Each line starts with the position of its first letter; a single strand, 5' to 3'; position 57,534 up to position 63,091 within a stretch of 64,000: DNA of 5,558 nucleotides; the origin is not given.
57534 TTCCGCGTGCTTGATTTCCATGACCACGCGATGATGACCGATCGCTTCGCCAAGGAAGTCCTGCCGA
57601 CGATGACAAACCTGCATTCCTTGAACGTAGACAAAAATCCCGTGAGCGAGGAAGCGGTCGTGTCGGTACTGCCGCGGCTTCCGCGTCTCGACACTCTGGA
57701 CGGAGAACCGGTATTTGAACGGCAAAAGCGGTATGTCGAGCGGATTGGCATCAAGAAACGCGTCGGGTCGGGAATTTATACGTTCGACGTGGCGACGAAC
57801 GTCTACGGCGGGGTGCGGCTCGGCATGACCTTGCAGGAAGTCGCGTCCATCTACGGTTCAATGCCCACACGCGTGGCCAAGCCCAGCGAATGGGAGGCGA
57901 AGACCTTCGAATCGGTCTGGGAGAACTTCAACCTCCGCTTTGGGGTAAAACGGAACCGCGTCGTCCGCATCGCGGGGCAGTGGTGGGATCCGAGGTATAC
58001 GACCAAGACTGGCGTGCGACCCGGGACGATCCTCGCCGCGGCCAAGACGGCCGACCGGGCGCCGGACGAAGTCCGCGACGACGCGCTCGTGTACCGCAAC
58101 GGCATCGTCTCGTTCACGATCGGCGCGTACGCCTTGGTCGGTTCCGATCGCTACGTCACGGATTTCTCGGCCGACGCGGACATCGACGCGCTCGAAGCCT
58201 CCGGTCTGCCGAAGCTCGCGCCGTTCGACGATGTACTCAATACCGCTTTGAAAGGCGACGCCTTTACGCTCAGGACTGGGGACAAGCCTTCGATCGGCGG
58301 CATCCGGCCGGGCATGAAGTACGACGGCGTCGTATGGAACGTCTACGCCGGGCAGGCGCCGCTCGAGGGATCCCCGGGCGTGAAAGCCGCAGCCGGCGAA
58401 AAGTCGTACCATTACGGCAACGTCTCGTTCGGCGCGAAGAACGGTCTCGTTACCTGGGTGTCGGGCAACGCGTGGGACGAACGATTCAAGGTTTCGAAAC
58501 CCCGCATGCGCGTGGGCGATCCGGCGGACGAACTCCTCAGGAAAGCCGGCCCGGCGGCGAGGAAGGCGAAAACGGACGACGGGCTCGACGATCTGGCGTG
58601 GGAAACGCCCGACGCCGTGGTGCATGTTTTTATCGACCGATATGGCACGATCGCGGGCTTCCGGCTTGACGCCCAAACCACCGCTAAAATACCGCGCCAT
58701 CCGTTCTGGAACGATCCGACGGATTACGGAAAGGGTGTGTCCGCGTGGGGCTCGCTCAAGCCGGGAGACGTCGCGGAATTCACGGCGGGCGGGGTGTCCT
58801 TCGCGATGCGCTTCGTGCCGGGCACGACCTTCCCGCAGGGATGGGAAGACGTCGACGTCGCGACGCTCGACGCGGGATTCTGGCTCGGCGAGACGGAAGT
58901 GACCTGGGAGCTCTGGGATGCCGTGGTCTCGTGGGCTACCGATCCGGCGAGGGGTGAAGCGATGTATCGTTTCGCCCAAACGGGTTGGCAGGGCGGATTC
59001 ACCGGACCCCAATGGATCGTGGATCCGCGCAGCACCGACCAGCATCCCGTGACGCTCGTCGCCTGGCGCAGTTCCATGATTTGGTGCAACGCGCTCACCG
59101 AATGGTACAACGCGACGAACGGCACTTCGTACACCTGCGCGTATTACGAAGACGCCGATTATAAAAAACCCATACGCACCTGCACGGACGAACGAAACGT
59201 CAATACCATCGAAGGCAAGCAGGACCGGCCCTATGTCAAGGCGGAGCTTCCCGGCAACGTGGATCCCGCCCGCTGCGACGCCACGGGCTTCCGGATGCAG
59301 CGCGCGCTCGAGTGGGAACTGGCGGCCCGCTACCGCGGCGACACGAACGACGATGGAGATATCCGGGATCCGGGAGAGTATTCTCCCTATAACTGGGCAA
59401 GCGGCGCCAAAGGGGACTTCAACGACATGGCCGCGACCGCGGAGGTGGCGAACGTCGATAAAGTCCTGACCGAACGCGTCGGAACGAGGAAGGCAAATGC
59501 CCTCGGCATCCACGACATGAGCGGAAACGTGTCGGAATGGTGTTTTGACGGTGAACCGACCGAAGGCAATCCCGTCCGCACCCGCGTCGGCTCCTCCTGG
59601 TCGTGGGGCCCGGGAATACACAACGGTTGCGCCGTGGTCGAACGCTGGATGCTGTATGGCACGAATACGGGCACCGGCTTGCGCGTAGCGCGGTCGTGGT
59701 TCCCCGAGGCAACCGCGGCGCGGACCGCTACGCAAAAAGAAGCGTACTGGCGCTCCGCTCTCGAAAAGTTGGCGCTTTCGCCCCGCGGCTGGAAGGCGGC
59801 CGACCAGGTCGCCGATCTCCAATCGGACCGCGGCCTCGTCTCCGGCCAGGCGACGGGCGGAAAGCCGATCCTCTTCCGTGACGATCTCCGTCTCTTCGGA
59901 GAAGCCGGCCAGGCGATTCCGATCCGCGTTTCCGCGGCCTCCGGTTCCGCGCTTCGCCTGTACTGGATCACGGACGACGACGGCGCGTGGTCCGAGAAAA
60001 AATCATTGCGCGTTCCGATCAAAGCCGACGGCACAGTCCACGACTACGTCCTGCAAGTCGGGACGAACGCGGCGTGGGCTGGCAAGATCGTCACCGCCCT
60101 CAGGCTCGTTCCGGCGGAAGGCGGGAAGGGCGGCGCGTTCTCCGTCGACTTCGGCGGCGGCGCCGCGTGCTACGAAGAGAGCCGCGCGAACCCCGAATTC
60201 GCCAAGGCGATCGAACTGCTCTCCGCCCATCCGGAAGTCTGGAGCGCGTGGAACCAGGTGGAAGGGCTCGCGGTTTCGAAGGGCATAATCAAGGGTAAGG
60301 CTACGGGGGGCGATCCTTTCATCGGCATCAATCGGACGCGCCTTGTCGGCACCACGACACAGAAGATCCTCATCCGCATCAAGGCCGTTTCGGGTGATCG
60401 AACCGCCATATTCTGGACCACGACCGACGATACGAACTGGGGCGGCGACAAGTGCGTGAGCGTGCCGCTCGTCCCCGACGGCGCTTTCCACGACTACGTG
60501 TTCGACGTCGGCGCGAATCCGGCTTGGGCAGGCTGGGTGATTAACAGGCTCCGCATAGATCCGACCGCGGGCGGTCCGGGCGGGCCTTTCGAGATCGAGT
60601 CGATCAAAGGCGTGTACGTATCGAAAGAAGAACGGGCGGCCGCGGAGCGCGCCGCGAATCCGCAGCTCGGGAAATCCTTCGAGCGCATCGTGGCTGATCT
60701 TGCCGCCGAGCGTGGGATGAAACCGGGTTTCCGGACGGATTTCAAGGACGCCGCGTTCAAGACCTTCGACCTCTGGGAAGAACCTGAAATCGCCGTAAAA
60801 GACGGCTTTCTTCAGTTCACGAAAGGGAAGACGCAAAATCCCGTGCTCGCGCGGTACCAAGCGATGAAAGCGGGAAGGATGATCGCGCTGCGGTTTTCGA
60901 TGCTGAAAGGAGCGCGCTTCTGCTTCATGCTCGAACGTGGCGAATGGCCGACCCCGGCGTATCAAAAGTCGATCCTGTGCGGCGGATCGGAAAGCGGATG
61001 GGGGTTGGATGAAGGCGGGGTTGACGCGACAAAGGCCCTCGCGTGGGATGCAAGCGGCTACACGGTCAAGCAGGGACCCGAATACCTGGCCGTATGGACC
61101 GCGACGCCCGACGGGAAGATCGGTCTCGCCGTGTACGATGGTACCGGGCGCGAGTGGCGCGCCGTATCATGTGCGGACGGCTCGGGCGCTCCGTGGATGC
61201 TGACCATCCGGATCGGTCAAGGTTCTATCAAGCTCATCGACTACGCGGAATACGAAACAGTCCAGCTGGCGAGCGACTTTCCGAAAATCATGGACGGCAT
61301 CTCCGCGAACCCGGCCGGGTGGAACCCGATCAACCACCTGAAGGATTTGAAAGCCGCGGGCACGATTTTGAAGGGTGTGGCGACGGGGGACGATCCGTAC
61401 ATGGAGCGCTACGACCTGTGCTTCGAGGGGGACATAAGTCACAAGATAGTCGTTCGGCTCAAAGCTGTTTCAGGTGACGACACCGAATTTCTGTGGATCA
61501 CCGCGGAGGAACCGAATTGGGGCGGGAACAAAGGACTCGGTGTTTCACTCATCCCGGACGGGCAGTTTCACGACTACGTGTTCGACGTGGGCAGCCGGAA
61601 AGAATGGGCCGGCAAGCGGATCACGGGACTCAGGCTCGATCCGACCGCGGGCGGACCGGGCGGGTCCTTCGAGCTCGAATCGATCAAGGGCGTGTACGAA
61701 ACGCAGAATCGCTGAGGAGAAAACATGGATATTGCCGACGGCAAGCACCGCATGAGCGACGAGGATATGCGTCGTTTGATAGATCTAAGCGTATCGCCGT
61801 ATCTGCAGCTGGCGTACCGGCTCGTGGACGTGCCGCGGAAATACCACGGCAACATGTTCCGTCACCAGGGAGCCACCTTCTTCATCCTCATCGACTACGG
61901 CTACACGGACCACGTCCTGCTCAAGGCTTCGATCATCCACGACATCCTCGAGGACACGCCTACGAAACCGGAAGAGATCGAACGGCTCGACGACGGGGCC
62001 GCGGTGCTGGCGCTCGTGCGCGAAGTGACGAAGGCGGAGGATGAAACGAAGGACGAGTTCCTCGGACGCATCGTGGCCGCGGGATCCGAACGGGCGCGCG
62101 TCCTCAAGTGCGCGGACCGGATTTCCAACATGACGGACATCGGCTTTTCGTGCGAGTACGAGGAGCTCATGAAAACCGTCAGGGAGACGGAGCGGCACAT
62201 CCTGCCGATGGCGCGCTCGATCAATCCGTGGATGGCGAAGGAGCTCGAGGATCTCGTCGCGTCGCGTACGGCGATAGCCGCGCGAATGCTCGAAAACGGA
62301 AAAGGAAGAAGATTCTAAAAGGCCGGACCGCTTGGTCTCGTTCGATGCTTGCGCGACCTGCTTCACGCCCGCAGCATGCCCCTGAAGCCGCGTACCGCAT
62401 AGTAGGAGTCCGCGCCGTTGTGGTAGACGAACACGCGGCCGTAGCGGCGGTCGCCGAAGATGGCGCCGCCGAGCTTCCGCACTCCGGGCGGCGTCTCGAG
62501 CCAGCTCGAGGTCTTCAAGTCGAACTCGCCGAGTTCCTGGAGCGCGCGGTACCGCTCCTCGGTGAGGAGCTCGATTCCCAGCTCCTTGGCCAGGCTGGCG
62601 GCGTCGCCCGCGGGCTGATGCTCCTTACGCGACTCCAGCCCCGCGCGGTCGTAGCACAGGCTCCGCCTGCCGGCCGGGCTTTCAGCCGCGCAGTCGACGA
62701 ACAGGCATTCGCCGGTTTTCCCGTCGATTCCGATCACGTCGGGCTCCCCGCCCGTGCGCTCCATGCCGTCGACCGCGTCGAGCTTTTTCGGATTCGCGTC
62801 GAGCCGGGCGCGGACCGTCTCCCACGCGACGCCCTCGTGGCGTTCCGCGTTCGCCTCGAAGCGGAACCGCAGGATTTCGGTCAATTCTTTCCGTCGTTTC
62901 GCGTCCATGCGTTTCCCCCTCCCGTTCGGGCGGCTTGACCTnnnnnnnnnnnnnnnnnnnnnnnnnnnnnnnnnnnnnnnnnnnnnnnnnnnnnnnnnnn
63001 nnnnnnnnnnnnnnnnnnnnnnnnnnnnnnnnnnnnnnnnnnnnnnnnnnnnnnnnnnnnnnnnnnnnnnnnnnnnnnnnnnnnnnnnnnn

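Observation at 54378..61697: Five copies of an unassigned ~140-aa module ending in LR(I/L)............(I/L)ESIKG(V/L)Y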

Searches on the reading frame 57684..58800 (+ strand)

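Call 16: search_protein_families(library=pfam, proteins=[window:57684-58800:+], max_evalue=10)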
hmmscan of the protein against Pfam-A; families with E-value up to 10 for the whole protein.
window:57684-58800:+ (372 aa): 1 family
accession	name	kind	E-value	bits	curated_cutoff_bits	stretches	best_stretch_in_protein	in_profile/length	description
PF24410.1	wHTH-HSP90_Na-assoc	-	0.015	16.1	23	1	99-132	19-48/55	wHTH-Hsp90_Na associated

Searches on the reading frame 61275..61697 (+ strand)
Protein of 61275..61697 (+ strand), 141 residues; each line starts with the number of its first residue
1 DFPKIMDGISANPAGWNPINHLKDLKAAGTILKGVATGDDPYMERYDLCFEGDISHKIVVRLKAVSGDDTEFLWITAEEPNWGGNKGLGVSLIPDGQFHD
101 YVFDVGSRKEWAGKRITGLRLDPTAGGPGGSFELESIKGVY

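Call 18: predict_structure(alignment_id=A2)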
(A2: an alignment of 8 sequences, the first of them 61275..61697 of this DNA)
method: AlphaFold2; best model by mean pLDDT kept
length: 141 residues; sequences in the alignment: 8
mean_pLDDT: 94.4   pTM: 0.88
mean pLDDT of the five models: 94.4, 94.3, 93.6, 93.4, 93.2
residues with pLDDT >= 90: 124; 70-90: 17; 50-70: 0; < 50: 0
segments of 3 or more residues with pLDDT < 50: none
pLDDT, mean of each block of 10 residues (from residue 1): 92 91 91 92 95 98 96 96 92 97 97 97 91 96 84
secondary structure, 60 per line:
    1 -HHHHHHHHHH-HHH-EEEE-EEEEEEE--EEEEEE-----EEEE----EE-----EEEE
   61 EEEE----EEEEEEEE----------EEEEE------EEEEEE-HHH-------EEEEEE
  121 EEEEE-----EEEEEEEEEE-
elements in order: H2-11 E17-20 E22-28 E31-36 E42-45 E57-64 E69-76 E87-91 E98-103 E115-125 E131-140

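Call 21: fold_search(model_id=the predicted structure, library=pdb)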
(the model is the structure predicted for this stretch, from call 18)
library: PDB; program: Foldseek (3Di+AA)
matches with E <= 10: 1682; with E <= 0.001: 81
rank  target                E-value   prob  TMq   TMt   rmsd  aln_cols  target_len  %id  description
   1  2c26                  6.6e-06  1.00  0.45  0.29   6.3       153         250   10  Structural basis for the promiscuous specificity of the carbohydrate- binding modules from the beta-sandwich super famil (released 2005-10-18)
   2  3gdb                  8.4e-06  1.00  0.57  0.15   5.7       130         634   16  Crystal structure of Spr0440 glycoside hydrolase domain, Endo-D from Streptococcus pneumoniae R6 (released 2009-03-17)
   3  2w91                  1.2e-05  1.00  0.56  0.15   5.7       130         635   16  Structure of a Streptococcus pneumoniae family 85 glycoside hydrolase, Endo-D. (released 2009-01-27)
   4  1wky                  3.6e-05  1.00  0.58  0.22   4.8       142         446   12  Crystal structure of alkaline mannanase from Bacillus sp. strain JAMB-602: catalytic domain and its Carbohydrate Binding (released 2005-06-15)
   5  9qxq                  4.3e-05  1.00  0.49  0.09   5.2       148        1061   13  native structure of full-length pesticidal protein Cry1Ca18 at pH9, from crystals formed in vivo (released 2026-02-11)
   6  4mgs                  4.8e-05  1.00  0.54  0.54   5.1       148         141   10  BiXyn10A CBM1 APO (released 2014-08-20)
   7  1gui_A                5.1e-05  1.00  0.55  0.51   5.6       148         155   11  CBM4 structure and function (released 2002-09-26)
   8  8w7n                  5.1e-05  1.00  0.49  0.10   5.0       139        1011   13  Crystal structure of the in-cell Cry1Aa purified from Bacillus thuringiensis (released 2024-03-06)
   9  4w8j                  6.4e-05  1.00  0.58  0.10   4.2       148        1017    9  Structure of the full-length insecticidal protein Cry1Ac reveals intriguing details of toxin packaging into in vivo form (released 2014-09-17)
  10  8hcj_C                7.7e-05  1.00  0.55  0.21   5.4       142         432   12  Structure of GH43 family enzyme, Xylan 1, 4 Beta- xylosidase from pseudopedobacter saltans (released 2023-11-15)
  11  5w6h_A                7.7e-05  1.00  0.55  0.14   5.6       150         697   10  Crystal structure of Bacteriophage CBA120 tailspike protein 4 enzymatically active domain (TSP4dN, orf213) (released 2018-10-24)
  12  8gtc_M                9.7e-05  1.00  0.71  0.08   3.2       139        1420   19  Cryo-EM model of the marine siphophage vB_DshS-R4C baseplate-tail complex (released 2023-07-12)
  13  8hcj_A                9.7e-05  1.00  0.54  0.21   5.5       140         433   13  Structure of GH43 family enzyme, Xylan 1, 4 Beta- xylosidase from pseudopedobacter saltans (released 2023-11-15)
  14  1w90_A                1.1e-04  1.00  0.60  0.56   3.5       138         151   12  CBM29-2 mutant D114A: Probing the Mechanism of Ligand Recognition by Family 29 Carbohydrate Binding Modules (released 2005-03-18)
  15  1oh3_A                1.2e-04  1.00  0.60  0.60   3.6       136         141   12  E78R mutant of a carbohydrate binding module family 29 (released 2004-05-27)
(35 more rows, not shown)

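Call 26: search_protein_families(library=pfam, alignment_id=A3, max_evalue=10)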
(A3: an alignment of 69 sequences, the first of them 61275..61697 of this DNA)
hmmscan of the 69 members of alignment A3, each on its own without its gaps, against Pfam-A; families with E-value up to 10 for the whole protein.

A. member 1, window:61275-61697:+ (141 aa): 0 families

B. families by the number of members that match (of 69 scanned): 22 families
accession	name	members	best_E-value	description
PF13517.12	FG-GAP_3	2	0.055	FG-GAP-like repeat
PF15524.11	Ntox17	1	0.001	Novel toxin 17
PF06439.18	3keto-disac_hyd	1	0.0057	3-keto-disaccharide hydrolase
PF03425.19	CBM_11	1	0.012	Carbohydrate binding domain (family 11)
PF08557.15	Lipid_DES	1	0.02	Sphingolipid Delta4-desaturase (DES)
PF20579.4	LapA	1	0.027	LapA domain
PF13151.12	DUF3990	1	0.031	Protein of unknown function (DUF3990)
PF20608.4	Phage_tube_C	1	0.045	Phage tail tube protein C-terminal domain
PF17415.7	NigD_C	1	0.046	NigD-like C-terminal beta sandwich domain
PF07596.16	SBP_bac_10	1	0.046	Protein of unknown function (DUF1559)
PF12505.14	DUF3712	1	0.051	Protein of unknown function (DUF3712)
PF02080.26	TrkA_C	1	0.059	TrkA-C domain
PF18243.6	BfiI_DBD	1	0.076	Metal-independent restriction enzyme BfiI DNA binding domain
PF05229.21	SCPU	1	0.079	Spore Coat Protein U domain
PF02267.23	Rib_hydrolayse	1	0.088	ADP-ribosyl cyclase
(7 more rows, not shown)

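Call 27: search_solved_structures(query=A3, max_evalue=10, show_alignments=3)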
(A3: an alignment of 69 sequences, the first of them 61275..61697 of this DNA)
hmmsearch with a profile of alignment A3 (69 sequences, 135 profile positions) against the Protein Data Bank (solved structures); distinct sequences matched with E-value up to 10: 1.
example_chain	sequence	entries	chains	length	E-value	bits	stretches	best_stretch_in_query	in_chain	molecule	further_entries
8gtc_M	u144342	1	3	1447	1.3e-10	44.7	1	3-134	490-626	Megatron protein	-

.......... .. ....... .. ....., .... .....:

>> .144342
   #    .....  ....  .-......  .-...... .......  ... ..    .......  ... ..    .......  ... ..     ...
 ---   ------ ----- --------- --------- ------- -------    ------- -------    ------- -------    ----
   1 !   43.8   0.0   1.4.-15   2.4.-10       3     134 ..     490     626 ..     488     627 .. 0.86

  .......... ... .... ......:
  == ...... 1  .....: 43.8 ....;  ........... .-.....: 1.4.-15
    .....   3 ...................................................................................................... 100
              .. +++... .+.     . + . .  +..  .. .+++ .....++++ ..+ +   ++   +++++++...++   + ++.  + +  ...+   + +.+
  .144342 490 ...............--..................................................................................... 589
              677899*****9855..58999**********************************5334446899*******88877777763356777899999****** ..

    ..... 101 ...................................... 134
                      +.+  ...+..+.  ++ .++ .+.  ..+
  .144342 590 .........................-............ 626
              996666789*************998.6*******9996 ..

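Call 48: fold_search(model_id=the predicted structure, library=viral)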
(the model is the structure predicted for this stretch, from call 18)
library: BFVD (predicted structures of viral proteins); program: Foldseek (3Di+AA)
matches with E <= 10: 1904; with E <= 0.001: 187
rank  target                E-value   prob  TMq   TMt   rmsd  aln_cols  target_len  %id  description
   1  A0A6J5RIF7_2          1.7e-07  1.00  0.70  0.11   3.2       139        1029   19  Tip attachment protein J central straight fiber domain-containing protein [uncultured Caudovirales phage]
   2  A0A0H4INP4            3.5e-07  1.00  0.75  0.15   3.3       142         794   16  Straight fiber protein PB4 spike domain-containing protein [Pseudoalteromonas phage H101]
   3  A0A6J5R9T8            3.9e-06  1.00  0.72  0.25   3.6       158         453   16  Uncharacterized protein [uncultured Caudovirales phage]
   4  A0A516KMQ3            3.9e-06  1.00  0.40  0.15   7.6       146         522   12  Putative pectate lyase protein [Bacillus phage vB_BmeM-Goe8]
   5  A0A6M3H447            4.1e-06  1.00  0.64  0.08   4.1       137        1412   18  (no name in the UniProt tables at hand)
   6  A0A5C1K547            4.3e-06  1.00  0.56  0.21   4.8       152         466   17  (no name in the UniProt tables at hand)
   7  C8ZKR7                6.5e-06  1.00  0.54  0.13   7.9       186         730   12  SGNH hydrolase-type esterase domain-containing protein [Pseudomonas phage LIT1]
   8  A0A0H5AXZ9            7.8e-06  1.00  0.54  0.09   7.3       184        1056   10  Putative SGNH hydrolase-type esterase domain protein [Pseudomonas phage KPP21]
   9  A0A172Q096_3          8.7e-06  1.00  0.51  0.08   4.8       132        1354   14  F5/8 type C domain-containing protein [Acinetobacter phage vB_AbaM_ME3]
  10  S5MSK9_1              1.2e-05  1.00  0.57  0.09   4.9       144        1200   17  Tail fiber protein [Bacillus phage JL]
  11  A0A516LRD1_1          1.3e-05  1.00  0.60  0.11   3.8       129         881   16  (no name in the UniProt tables at hand)
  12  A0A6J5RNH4            1.6e-05  1.00  0.59  0.19   4.8       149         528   13  Carbohydrate-binding, CenC-like [uncultured Caudovirales phage]
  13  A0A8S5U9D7            1.7e-05  1.00  0.40  0.08   9.9       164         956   10  Uncharacterized protein [Siphoviridae sp. ct7aK2]
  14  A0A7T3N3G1            2.1e-05  1.00  0.63  0.12   4.4       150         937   11  Minor tail protein [Arthrobacter phage Wollypog]
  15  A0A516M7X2            2.1e-05  1.00  0.40  0.39   6.1       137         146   13  (no name in the UniProt tables at hand)
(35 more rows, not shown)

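Call 50: search_dna_similar(query=window:61275-61697:+, collection=phages, mode=protein, max_evalue=0.001, max_rows=20)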
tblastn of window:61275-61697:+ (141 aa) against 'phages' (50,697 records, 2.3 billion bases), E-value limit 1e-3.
No match.

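Call 51: search_protein_families(library=ncbifam, alignment_id=A3, max_evalue=1)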
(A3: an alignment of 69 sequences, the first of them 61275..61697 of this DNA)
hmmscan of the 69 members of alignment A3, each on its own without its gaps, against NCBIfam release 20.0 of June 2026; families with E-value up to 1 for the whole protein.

A. member 1, window:61275-61697:+ (141 aa): 0 families

B. families by the number of members that match (of 69 scanned): 14 families
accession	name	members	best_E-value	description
NF052634.1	Riean_0653_fam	3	0.00047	Riean_0653 family protein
NF033709.1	PorV_fam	1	0.0032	PorV/PorQ family protein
NF000414.2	blaPME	1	0.014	PME family extended-spectrum class A beta-lactamase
TIGR01769.1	GGGP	1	0.032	phosphoglycerol geranylgeranyltransferase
NF007928.2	PRK10643.1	1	0.04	two-component system response regulator PmrA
NF006502.0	PRK08937.3-2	1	0.042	adenylosuccinate lyase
TIGR04089.1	exp_by_SipW_III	1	0.064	alternate-type signal peptide domain-containing protein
NF006448.0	PRK08773.1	1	0.066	UbiH/UbiF family hydroxylase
NF033718.1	indole_decarb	1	0.088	indoleacetate decarboxylase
NF052230.1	T9SS_PorE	1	0.092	PorE family type IX secretion system protein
NF041021.1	SCO5717_Nterm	1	0.11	SCO5717 family growth-regulating ATPase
NF000258.1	MupB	1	0.14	mupirocin-resistant isoleucine--tRNA ligase MupB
NF011895.0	PRK15368.1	1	0.15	SPI-2 type III secretion system protein SpiC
NF041734.1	resp_reg_RppA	1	0.25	two-component system response regulator RppA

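Call 62: search_protein_families(library=phrogs, alignment_id=A3, max_evalue=0.01)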
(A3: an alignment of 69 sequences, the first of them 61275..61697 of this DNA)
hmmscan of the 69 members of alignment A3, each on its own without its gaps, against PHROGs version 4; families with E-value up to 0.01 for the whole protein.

A. member 1, window:61275-61697:+ (141 aa): 0 families

B. families by the number of members that match (of 69 scanned): 4 families
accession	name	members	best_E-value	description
phrog_2589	-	6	1.2e-08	tail protein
phrog_37728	-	3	0.00014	-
phrog_31610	-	1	0.0029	-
phrog_4686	-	1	0.0074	-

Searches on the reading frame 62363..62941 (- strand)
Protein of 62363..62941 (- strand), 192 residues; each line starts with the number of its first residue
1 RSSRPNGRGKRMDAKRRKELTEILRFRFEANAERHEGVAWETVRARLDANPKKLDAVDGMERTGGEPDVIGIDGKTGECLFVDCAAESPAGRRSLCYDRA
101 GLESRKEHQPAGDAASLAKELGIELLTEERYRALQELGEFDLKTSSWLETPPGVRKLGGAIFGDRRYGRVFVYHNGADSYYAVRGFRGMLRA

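Call 36: search_protein_families(library=pfam, proteins=[window:62363-62941:-], max_evalue=0.001)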
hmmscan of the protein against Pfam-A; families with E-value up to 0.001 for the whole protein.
window:62363-62941:- (192 aa): 1 family
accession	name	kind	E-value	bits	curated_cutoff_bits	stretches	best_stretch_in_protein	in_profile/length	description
PF14066.11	DUF4256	-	1.9e-81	272.3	27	1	21-191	2-172/173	Protein of unknown function (DUF4256)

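Call 41: list_cluster_members(proteins=[window:62363-62941:-, window:62941-63423:-, window:48306-49814:-, window:44087-48298:-, window:61725-62315:+, window:49851-51113:-, window:26738-28228:+, window:28297-30033:-, window:31633-33735:-, window:14228-15613:+])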
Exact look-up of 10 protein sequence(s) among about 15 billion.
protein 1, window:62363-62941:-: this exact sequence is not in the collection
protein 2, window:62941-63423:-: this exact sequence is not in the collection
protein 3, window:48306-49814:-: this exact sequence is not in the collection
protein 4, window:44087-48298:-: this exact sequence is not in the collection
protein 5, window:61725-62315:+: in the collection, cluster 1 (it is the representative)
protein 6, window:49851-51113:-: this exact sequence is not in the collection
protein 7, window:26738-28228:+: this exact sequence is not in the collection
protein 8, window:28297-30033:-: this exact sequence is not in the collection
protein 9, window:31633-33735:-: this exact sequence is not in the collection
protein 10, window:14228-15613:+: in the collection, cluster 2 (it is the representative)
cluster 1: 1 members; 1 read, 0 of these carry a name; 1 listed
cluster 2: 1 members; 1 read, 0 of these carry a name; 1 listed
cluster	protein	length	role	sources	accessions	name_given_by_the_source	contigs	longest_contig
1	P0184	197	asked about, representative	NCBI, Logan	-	-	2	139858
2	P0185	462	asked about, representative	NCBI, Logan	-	-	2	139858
